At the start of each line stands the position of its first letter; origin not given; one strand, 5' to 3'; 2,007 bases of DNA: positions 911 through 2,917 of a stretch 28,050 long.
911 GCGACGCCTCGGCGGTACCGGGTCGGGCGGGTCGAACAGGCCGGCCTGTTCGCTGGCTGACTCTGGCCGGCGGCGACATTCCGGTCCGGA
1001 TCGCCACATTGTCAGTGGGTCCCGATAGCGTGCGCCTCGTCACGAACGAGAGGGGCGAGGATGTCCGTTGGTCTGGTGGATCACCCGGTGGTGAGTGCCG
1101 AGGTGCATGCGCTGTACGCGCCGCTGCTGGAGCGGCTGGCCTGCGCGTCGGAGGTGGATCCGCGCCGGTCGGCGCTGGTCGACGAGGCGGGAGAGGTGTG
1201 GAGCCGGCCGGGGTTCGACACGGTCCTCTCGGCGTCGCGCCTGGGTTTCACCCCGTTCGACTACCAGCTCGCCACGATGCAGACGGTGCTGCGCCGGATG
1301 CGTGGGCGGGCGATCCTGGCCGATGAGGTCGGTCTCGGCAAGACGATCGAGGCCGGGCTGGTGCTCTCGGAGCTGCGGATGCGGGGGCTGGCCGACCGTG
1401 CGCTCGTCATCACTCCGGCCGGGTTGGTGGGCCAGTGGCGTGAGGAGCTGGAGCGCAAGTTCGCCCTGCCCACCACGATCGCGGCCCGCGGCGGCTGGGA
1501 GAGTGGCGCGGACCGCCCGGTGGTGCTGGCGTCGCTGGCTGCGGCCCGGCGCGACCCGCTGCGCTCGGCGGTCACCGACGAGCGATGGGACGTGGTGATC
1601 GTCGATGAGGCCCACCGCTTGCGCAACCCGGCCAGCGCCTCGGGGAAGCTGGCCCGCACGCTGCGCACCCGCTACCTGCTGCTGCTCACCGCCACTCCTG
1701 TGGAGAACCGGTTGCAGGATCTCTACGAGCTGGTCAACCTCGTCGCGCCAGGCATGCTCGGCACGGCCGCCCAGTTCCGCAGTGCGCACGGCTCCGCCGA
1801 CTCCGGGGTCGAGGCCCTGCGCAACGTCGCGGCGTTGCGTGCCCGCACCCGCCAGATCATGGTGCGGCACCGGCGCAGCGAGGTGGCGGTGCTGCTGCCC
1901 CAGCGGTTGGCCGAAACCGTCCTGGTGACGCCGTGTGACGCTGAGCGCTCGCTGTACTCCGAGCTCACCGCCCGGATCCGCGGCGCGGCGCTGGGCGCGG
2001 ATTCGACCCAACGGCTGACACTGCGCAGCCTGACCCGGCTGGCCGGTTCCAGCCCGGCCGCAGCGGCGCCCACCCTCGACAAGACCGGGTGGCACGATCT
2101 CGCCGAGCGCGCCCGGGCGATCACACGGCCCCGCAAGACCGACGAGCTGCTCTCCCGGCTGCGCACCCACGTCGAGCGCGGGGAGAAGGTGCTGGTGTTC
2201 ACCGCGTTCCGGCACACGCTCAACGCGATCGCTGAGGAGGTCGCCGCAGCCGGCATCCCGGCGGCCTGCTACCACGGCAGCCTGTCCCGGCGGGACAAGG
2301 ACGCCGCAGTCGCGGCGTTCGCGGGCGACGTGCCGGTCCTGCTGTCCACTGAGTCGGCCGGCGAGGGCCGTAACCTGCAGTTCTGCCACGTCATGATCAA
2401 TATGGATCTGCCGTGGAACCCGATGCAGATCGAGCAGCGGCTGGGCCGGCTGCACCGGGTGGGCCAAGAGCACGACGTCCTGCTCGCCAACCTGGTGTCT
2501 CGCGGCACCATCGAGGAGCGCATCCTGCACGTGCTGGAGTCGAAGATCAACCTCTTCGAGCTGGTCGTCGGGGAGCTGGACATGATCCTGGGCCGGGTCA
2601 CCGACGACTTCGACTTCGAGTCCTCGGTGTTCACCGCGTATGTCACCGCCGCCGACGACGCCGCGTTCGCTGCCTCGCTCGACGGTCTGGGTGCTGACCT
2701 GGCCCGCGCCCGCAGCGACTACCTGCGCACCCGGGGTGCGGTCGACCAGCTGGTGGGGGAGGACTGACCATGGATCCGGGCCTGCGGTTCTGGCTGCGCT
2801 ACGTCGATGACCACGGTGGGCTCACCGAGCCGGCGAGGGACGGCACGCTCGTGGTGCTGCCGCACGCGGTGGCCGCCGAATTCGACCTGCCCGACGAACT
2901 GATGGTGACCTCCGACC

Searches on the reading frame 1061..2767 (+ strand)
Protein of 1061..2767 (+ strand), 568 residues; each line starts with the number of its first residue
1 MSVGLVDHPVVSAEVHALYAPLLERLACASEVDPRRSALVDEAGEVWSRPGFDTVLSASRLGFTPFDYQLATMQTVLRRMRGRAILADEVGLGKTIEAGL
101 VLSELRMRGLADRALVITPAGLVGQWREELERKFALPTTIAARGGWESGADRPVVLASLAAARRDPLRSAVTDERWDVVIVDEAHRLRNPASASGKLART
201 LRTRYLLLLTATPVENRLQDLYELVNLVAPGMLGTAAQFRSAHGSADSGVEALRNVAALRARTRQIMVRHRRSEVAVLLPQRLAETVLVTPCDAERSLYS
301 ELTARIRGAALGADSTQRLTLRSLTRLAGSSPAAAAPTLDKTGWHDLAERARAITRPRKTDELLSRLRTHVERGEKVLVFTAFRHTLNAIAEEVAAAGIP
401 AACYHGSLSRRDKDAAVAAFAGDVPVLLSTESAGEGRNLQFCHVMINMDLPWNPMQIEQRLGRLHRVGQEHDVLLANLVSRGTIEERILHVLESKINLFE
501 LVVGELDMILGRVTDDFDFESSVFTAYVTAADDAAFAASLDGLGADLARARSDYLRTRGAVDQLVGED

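Call 45: search_protein_families(library=pfam, proteins=[window:1061-2767:+], max_evalue=0.001)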
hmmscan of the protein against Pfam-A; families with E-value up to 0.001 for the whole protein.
window:1061-2767:+ (568 aa): 4 families
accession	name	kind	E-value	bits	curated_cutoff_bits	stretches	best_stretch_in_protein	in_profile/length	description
PF00176.29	SNF2-rel_dom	-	1.8e-35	122.9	24.9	1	73-308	6-258/290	SNF2-related domain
PF00271.37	Helicase_C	-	6.4e-24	84.8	23.5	1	364-468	6-110/110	Helicase conserved C-terminal domain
PF04851.21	ResIII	-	3.7e-10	40.4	22.5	1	64-214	3-163/164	Type III restriction enzyme, res subunit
PF00270.35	DEAD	-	4.6e-05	23.6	26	1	68-216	3-162/167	DEAD/DEAH box helicase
